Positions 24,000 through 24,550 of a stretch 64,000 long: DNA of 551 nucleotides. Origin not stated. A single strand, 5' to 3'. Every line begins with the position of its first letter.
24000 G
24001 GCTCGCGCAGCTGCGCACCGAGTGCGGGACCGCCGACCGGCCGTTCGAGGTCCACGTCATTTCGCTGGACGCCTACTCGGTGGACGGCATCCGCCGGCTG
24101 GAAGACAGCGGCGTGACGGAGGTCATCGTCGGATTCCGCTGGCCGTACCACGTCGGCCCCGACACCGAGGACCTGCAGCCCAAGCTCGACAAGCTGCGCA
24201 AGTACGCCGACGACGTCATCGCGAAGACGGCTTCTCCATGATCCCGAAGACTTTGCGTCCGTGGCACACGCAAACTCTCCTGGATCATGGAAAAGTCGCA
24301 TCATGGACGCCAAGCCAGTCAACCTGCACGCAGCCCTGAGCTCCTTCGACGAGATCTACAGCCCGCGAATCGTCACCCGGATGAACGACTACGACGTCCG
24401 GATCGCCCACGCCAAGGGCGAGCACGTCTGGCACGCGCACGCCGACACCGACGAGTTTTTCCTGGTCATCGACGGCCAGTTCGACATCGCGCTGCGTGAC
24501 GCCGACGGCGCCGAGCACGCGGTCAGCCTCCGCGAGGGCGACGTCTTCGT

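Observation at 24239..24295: Conserved about 55-nt nested palindromic element, copy A (upstream of cupin gene)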

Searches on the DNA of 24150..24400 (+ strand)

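Call 22: search_rna_families(source=window, start=24150, end=24400, threshold=evalue, max_evalue=10)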
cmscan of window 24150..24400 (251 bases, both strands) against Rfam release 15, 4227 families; matches with E-value up to 10: 2.
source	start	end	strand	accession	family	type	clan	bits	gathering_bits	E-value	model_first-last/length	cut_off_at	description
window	24236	24290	+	RF03891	mir-2545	Gene; miRNA;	-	15.9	94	2.1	1-118/118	no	mir-2545 microRNA precursor family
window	24228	24298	-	RF04104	MIR918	Gene; miRNA;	-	13.4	268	3.5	97-169/265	no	MIR918 microRNA precursor family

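Call 64: search_dna_similar(query=window:24232-24294:+, collection=plasmids, mode=distant, max_evalue=1, max_rows=20)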
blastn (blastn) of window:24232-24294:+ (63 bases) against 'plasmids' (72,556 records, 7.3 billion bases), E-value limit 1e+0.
No match.

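Call 65: search_dna_similar(query=window:24232-24294:+, collection=phages, mode=distant, max_evalue=1, max_rows=20)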
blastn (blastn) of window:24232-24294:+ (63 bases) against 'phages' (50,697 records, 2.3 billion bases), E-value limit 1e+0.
No match.

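Call 73: build_rna_model(alignment_id=A4, structure=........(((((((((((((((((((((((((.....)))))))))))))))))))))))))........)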
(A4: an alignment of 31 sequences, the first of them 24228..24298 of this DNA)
Model R1 built from alignment A4 (31 sequences, 71 columns); structure: as given.
model positions 71; base pairs 25; branch points 0; effective number of sequences 19.64; information 0.793 bits per position. Calibrated on 0.2 Mb of random sequence (short: E-values are rough).
structure used (alignment columns):
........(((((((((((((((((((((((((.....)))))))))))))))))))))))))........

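Call 74: search_with_rna_model(model_id=R1, sources=[window, L152, L153, L154, L155, L156, L157, L158, L159, L161, L163], max_evalue=1, show_alignments=0)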
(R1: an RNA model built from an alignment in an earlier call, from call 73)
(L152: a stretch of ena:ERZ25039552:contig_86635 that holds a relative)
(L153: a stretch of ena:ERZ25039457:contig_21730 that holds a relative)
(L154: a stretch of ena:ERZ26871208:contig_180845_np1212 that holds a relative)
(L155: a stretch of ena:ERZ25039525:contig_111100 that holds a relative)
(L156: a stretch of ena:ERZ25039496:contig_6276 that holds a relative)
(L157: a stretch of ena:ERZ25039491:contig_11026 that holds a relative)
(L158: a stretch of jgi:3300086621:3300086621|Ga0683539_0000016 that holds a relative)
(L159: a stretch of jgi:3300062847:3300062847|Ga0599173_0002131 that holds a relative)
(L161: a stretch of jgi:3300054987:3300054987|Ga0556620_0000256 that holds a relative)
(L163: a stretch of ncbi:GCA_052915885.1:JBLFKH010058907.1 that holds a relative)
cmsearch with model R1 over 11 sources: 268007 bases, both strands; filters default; matches with E-value up to 1: 14.
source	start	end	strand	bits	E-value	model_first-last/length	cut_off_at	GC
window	24228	24298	+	64.3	4.3e-17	1-71/71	no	0.55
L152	9896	9966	+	62.5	1.6e-16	1-71/71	no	0.62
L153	9897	9967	+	62.3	1.8e-16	1-71/71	no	0.56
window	24228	24298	-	61.3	3.6e-16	1-71/71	no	0.55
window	57997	58067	+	60.1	8.7e-16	1-71/71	no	0.62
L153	9897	9967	-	43.9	1.1e-10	1-71/71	no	0.56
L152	9896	9966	-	41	8.8e-10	1-71/71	no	0.62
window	57997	58067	-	37.9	8.6e-09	1-71/71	no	0.62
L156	9923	9993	+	19.4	0.0057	1-71/71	no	0.63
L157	9923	9993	+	19.4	0.0057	1-71/71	no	0.63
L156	9923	9993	-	18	0.015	1-71/71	no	0.63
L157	9923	9993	-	18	0.015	1-71/71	no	0.63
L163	9919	9989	-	17.4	0.024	1-71/71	no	0.66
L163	9919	9989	+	13.8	0.33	1-71/71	no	0.66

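Call 83: search_with_rna_model(model_id=R1, sources=[L008, L012, L025, L028, L040, L042, L068, L075, L080, L088, L100, L107, L034, L061, L079, L111, L044, L039, L067, L119, L122, L123, L124, L125, L126, L127, L128, L130, L131, L133, L134, L137, L139, L140, L141, L142, L145, L146, L147, L148, L150, L160, L162], max_evalue=0.1)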
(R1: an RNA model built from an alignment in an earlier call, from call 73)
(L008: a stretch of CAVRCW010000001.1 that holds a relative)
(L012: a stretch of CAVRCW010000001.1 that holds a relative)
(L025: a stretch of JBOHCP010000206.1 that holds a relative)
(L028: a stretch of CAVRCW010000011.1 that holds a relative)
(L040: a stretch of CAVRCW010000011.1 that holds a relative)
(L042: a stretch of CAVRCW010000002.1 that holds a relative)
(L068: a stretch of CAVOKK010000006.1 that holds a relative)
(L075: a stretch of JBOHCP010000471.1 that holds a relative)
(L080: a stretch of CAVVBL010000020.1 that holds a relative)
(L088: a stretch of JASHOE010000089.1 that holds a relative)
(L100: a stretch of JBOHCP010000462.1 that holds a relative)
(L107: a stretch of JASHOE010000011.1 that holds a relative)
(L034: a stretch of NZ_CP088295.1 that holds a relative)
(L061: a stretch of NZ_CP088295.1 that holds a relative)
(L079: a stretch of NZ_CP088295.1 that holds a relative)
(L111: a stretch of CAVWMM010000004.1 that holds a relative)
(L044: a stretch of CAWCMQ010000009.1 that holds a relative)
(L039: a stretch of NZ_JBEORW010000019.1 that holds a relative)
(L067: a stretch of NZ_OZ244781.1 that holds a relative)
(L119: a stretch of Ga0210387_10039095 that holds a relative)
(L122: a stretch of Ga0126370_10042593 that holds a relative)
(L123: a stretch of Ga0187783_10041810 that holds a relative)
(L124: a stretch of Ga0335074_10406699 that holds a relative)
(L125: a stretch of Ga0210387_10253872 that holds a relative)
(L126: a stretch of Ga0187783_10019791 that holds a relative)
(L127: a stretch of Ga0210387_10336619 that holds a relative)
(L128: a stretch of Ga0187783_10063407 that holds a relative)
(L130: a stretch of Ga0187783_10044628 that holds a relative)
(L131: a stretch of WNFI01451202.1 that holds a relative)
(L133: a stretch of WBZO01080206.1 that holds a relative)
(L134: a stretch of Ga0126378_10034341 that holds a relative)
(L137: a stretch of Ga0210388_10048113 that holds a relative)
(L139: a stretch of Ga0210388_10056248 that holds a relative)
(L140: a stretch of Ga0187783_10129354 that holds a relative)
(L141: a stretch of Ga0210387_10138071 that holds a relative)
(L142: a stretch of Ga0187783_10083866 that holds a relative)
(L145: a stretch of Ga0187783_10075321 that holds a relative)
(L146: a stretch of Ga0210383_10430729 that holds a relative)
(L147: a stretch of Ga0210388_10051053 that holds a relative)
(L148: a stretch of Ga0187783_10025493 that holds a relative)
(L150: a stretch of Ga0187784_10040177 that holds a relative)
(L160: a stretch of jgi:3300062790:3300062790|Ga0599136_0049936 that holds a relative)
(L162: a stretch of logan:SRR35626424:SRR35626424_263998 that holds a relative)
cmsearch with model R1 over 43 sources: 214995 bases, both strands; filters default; matches with E-value up to 0.1: 88.
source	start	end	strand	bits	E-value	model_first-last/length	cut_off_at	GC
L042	1607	1677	+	76.8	3.9e-21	1-71/71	no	0.51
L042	1607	1677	-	74.5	2.1e-20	1-71/71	no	0.51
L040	1022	1092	+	74.3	2.4e-20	1-71/71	no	0.48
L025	3501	3571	+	73.5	4.3e-20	1-71/71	no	0.55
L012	7539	7609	+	73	6.4e-20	1-71/71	no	0.51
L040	1022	1092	-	72.6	8e-20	1-71/71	no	0.48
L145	540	610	+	71.3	2.1e-19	1-71/71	no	0.55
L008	2863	2933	+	70.9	2.8e-19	1-71/71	no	0.51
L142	373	443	+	70.4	4.1e-19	1-71/71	no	0.59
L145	540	610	-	68.9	1.2e-18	1-71/71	no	0.55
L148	2743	2813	+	68.8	1.3e-18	1-71/71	no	0.61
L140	1157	1227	+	68.6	1.5e-18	1-71/71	no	0.61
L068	2910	2980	+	68.3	1.9e-18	1-71/71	no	0.61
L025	324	394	+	68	2.4e-18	1-71/71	no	0.62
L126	4314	4384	+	67.8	2.7e-18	1-71/71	no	0.61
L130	3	73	-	67.3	3.8e-18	1-71/71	no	0.52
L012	7539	7609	-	67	4.9e-18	1-71/71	no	0.51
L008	2863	2933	-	66.5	7.1e-18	1-71/71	no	0.51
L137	1399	1469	-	66.4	7.3e-18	1-71/71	no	0.55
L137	1399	1469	+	66.4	7.6e-18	1-71/71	no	0.55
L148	2743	2813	-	65.8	1.2e-17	1-71/71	no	0.61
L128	1186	1256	+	65.4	1.5e-17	1-71/71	no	0.58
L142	373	443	-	65.1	1.9e-17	1-71/71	no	0.59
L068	2910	2980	-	64.7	2.6e-17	1-71/71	no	0.61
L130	3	73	+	64.7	2.6e-17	1-71/71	no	0.52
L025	324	394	-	62.8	1e-16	1-71/71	no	0.62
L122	1921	1991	+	62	1.8e-16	1-71/71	no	0.63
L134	994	1064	+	62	1.8e-16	1-71/71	no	0.63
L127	975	1045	+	61.5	2.5e-16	1-71/71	no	0.56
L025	3501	3571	-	60.9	4e-16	1-71/71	no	0.55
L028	2335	2405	+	60.8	4.1e-16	1-71/71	no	0.52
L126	4314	4384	-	60.8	4.4e-16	1-71/71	no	0.61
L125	1305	1375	+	60.3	6e-16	1-71/71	no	0.62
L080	438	508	+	60.1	6.8e-16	1-71/71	no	0.54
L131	2788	2858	+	60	7.6e-16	1-71/71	no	0.51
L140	1157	1227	-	59.7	9.5e-16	1-71/71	no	0.61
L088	5806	5876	+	58.9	1.6e-15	1-71/71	no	0.55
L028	2335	2405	-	58.7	2e-15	1-71/71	no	0.52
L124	256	326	+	57.7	4.1e-15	1-71/71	no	0.52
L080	438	508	-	55.5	2e-14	1-71/71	no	0.54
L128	1186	1256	-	55.2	2.5e-14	1-71/71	no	0.58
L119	1144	1214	+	54.7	3.6e-14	1-71/71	no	0.61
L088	5788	5876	-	54.2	5.1e-14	1-71/71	no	0.57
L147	1239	1309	+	53.9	6.2e-14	1-71/71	no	0.51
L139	3219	3289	+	53.3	9.4e-14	1-71/71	no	0.59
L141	1343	1413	+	52.9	1.3e-13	1-71/71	no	0.61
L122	1921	1991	-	52.7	1.5e-13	1-71/71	no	0.63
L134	994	1064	-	52.7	1.5e-13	1-71/71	no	0.63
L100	1926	1996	-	52.4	1.8e-13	1-71/71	no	0.52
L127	975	1045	-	52.2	2.1e-13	1-71/71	no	0.56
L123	3052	3122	-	51.3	4.3e-13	1-71/71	no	0.56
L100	1926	1996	+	51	5e-13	1-71/71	no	0.52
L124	238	326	-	50.8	5.9e-13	1-71/71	no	0.53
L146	842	912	-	48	4.7e-12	1-71/71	no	0.56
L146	842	912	+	47.8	5.4e-12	1-71/71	no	0.56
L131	2788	2858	-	47.5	6.6e-12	1-71/71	no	0.51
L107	2467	2537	-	47.1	8.4e-12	1-71/71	no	0.52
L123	3052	3122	+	46.6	1.3e-11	1-71/71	no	0.56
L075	911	999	+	46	1.9e-11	1-71/71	no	0.6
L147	1239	1309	-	44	7.9e-11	1-71/71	no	0.51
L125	1305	1375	-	43.4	1.2e-10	1-71/71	no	0.62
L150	2481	2551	-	43.4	1.3e-10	1-71/71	no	0.56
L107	2467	2537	+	43.4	1.3e-10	1-71/71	no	0.52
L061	3388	3458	+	42.7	2e-10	1-71/71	no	0.75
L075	911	981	-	42.5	2.4e-10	1-71/71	no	0.56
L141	1343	1413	-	41.5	5e-10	1-71/71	no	0.61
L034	1855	1925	-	40.8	8.1e-10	1-71/71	no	0.69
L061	3388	3458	-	39.8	1.7e-09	1-71/71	no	0.75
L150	2481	2551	+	39.4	2.3e-09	1-71/71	no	0.56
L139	3219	3289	-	39.2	2.6e-09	1-71/71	no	0.59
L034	1855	1922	+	38.7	3.8e-09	1-71/71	no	0.69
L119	1144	1214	-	36.1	2.4e-08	1-71/71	no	0.61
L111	805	874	-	35.5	3.7e-08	1-71/71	no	0.69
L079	3614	3682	+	34.7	6.7e-08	1-71/71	no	0.7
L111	805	872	+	33.7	1.4e-07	1-71/71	no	0.68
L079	3628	3666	-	26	3.7e-05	17-55/71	no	0.67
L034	931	1001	-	25.6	5.1e-05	1-71/71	no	0.65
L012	2515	2584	-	24.3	0.00012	1-71/71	no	0.59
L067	1178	1204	-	23.3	0.00027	23-49/71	no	0.48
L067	1178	1204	+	23.3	0.00027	23-49/71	no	0.48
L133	1487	1554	-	23.1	0.0003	1-71/71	no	0.72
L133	1488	1553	+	22.5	0.00047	1-71/71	no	0.71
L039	5958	5986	-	21.5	0.00095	22-50/71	no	0.62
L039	5958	5986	+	20.9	0.0016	22-50/71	no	0.62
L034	931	1001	+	20.7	0.0017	1-71/71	no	0.65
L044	412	482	+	19.9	0.0032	1-71/71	no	0.58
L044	412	482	-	18.6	0.0078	1-71/71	no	0.58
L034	6155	6218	+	16.7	0.032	1-71/71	no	0.75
